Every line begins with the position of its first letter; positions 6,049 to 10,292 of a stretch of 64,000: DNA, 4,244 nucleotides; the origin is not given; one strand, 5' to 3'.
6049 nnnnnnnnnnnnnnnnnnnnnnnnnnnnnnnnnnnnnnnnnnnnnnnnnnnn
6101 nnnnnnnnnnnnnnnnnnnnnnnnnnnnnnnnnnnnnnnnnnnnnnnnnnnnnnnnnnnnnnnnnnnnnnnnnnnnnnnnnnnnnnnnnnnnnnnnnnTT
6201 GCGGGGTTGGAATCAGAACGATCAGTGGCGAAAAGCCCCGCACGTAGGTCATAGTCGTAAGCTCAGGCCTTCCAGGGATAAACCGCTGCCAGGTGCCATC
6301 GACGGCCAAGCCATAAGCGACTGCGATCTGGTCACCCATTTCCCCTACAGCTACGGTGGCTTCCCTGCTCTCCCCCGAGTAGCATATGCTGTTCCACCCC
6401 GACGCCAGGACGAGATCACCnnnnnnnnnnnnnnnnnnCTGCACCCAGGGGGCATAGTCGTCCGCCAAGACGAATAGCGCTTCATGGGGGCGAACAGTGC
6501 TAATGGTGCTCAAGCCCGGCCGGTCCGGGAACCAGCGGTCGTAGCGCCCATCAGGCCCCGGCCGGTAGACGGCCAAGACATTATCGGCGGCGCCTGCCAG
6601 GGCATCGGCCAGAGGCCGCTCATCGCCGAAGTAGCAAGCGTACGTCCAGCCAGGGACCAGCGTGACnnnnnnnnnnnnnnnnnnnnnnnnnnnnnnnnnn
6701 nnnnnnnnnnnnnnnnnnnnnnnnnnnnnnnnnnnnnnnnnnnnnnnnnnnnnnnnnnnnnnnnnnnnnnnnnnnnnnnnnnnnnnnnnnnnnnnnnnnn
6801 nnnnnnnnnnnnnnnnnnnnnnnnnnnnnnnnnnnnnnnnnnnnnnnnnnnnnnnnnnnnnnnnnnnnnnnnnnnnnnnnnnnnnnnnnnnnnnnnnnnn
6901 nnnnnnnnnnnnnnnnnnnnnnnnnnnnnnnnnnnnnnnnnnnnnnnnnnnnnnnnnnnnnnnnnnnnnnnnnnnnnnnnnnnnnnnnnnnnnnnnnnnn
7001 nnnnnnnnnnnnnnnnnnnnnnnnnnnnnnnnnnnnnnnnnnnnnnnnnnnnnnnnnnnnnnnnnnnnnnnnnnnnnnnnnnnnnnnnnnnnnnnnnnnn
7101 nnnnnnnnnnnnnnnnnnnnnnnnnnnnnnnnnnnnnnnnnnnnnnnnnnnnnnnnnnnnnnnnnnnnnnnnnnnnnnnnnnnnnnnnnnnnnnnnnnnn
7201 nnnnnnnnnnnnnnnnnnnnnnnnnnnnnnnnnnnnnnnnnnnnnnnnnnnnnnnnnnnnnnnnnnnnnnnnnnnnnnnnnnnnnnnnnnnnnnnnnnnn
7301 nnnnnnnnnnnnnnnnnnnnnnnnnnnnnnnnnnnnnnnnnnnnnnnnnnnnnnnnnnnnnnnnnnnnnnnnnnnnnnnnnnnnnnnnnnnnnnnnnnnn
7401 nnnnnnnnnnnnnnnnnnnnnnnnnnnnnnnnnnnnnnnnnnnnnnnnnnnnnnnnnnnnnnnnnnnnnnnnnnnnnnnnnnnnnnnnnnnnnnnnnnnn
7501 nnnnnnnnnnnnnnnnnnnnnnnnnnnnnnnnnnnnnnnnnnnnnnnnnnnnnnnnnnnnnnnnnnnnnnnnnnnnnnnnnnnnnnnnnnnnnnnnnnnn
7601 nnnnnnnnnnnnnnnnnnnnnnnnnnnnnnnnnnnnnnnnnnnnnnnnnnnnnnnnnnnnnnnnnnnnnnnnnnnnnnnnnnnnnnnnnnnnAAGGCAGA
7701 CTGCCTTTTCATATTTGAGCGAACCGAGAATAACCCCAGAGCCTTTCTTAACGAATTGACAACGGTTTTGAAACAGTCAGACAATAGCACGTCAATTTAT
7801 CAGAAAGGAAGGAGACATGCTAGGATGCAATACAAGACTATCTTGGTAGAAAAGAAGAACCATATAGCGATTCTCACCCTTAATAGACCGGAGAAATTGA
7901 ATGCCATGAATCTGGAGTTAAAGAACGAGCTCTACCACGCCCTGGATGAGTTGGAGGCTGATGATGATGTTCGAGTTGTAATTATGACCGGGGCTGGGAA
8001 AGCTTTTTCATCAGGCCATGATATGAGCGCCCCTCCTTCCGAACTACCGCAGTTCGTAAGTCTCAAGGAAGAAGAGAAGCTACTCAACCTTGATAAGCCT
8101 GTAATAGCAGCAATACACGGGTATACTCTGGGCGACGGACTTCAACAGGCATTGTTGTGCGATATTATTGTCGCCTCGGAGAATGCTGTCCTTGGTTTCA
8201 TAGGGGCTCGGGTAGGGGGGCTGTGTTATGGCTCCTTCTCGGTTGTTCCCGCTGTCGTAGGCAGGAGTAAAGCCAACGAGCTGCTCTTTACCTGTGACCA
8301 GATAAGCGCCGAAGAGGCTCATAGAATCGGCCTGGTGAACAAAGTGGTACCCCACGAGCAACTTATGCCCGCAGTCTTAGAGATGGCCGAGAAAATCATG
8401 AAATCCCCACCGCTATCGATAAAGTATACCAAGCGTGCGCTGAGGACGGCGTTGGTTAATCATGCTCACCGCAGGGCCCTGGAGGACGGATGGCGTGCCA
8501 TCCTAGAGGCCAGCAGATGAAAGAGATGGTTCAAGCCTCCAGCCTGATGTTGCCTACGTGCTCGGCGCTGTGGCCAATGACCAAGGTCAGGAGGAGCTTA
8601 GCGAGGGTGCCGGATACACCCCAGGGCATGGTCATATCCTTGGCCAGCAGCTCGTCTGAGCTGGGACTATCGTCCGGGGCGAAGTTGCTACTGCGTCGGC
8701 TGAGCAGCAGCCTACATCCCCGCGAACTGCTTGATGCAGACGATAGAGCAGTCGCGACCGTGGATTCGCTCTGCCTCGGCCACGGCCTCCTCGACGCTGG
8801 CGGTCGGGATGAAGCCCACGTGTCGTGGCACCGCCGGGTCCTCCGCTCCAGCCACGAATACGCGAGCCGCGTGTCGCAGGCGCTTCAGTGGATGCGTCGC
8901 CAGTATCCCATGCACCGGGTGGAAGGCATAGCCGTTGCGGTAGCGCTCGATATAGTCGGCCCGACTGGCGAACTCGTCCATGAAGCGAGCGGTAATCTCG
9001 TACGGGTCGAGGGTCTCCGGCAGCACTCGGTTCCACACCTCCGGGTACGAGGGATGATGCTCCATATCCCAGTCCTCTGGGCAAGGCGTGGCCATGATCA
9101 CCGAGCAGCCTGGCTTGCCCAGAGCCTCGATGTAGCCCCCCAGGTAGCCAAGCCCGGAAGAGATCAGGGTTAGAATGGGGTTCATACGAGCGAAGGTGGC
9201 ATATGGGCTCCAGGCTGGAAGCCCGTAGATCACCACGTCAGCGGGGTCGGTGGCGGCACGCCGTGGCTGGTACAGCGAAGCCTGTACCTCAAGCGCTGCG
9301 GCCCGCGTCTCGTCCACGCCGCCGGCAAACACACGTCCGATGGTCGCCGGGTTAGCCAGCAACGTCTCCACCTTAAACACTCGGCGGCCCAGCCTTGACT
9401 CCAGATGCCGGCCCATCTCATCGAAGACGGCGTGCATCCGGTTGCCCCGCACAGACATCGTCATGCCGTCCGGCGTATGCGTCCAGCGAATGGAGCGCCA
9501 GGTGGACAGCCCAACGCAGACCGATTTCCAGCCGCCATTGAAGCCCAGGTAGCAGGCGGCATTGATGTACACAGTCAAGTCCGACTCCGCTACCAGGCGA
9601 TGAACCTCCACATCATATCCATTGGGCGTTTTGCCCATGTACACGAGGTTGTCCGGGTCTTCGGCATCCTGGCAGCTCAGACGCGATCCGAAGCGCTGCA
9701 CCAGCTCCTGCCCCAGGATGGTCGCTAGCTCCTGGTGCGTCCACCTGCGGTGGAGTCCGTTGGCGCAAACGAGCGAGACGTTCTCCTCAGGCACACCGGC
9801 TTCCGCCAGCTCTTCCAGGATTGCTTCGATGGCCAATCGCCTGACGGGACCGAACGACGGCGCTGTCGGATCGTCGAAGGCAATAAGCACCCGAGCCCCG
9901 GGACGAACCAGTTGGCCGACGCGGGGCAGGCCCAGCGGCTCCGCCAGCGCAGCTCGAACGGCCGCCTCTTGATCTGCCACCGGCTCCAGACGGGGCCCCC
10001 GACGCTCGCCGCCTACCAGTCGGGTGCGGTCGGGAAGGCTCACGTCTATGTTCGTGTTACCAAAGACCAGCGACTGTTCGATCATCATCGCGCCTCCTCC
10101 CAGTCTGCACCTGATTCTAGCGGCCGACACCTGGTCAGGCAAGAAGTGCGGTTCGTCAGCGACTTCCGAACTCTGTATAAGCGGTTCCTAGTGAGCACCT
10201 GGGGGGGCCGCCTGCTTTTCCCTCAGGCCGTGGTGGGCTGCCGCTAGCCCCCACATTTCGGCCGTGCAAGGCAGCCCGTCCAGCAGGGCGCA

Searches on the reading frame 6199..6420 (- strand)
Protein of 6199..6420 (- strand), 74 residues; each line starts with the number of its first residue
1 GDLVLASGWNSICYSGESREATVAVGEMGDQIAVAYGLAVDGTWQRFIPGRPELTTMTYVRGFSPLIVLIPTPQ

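Call 7: search_protein_families(library=pfam, proteins=[window:6199-6420:-], max_evalue=10)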
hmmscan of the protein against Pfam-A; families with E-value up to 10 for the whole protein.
seq(74 aa): 1 family
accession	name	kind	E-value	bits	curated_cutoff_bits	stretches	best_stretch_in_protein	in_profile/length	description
PF21147.3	AMPK_alpha_AID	-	0.3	11.4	27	1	23-41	24-42/46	AMP-activated protein kinase, alpha subunit, autoinhibitory domain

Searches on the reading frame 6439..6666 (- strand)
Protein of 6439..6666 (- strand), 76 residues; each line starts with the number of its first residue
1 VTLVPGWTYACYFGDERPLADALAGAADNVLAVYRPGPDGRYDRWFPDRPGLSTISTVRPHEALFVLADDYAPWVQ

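Call 7: search_protein_families(library=pfam, proteins=[window:6439-6666:-], max_evalue=10)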
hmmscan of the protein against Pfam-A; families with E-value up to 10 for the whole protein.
seq(76 aa): 0 families

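Call 54: find_homologous_proteins(query=A6, max_evalue=0.001)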
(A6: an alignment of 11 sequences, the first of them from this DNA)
Query A6 (11 sequences) (74 aa, profile of the alignment): 84 proteins with E <= 0.001 among 624 candidates.
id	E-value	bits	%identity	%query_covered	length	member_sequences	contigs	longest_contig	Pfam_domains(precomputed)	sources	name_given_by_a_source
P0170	6.6e-39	150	41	84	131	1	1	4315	-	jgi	jgi:hypothetical protein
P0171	1.4e-35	139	40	84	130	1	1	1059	-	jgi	jgi:hypothetical protein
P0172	1.1e-33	133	32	68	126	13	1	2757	-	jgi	jgi:hypothetical protein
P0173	2.5e-33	132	38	85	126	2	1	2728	-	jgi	-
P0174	3.8e-33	131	32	84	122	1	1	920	-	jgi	-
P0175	1.4e-29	120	29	84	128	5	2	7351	-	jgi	jgi:hypothetical protein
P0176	5.7e-29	118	-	-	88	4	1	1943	-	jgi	jgi:hypothetical protein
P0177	4.0e-28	115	38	39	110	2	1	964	-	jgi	jgi:hypothetical protein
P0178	6.1e-28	114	-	-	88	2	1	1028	-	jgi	jgi:hypothetical protein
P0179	1.4e-27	113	32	64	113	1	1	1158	-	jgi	jgi:hypothetical protein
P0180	4.5e-27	112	34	84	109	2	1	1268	-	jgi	jgi:hypothetical protein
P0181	5.8e-27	111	35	65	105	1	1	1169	-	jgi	jgi:hypothetical protein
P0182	1.1e-26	110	-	-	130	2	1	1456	-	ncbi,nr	ncbi:MAG: hypothetical protein GWN58_18085 [Anaerolineae bacterium]|nr:hypothetical protein [Anaerol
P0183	1.4e-26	110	35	85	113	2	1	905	-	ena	-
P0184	2.6e-26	109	29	38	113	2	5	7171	-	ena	-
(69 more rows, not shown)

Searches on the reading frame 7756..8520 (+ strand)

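Call 56: search_protein_families(library=pfam, proteins=[window:7756-8520:+], max_evalue=0.001)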
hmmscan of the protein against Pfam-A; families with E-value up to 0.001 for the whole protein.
window:7756-8520:+ (254 aa): 2 families
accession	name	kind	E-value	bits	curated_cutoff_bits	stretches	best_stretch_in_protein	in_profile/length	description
PF00378.25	ECH_1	-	3.4e-51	174.4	27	1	32-235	1-211/251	Enoyl-CoA hydratase/isomerase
PF16113.10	ECH_2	-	1.1e-22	81.4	27.2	1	38-213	2-186/335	Enoyl-CoA hydratase/isomerase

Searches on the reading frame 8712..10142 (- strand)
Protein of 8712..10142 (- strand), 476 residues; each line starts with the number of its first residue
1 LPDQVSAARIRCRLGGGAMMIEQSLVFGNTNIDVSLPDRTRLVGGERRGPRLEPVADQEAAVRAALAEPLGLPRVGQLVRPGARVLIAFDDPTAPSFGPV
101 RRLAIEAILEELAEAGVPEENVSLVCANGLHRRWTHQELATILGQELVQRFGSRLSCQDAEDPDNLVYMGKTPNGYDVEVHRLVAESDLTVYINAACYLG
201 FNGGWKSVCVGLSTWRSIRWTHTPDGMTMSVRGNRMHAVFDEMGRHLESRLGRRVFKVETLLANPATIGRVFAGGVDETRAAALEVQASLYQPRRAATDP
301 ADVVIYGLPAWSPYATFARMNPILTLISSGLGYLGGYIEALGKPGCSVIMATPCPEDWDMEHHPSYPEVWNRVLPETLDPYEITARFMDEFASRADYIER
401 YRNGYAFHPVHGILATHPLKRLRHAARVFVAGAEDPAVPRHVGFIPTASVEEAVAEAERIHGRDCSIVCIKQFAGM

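Call 56: search_protein_families(library=pfam, proteins=[window:8712-10142:-], max_evalue=0.001)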
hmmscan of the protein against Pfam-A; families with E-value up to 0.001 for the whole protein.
window:8712-10142:- (476 aa): 1 family
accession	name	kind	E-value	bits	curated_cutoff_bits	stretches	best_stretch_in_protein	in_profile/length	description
PF09861.14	Lar_N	-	1.2e-41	142.6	23.3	1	27-223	1-193/204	Lactate racemase N-terminal domain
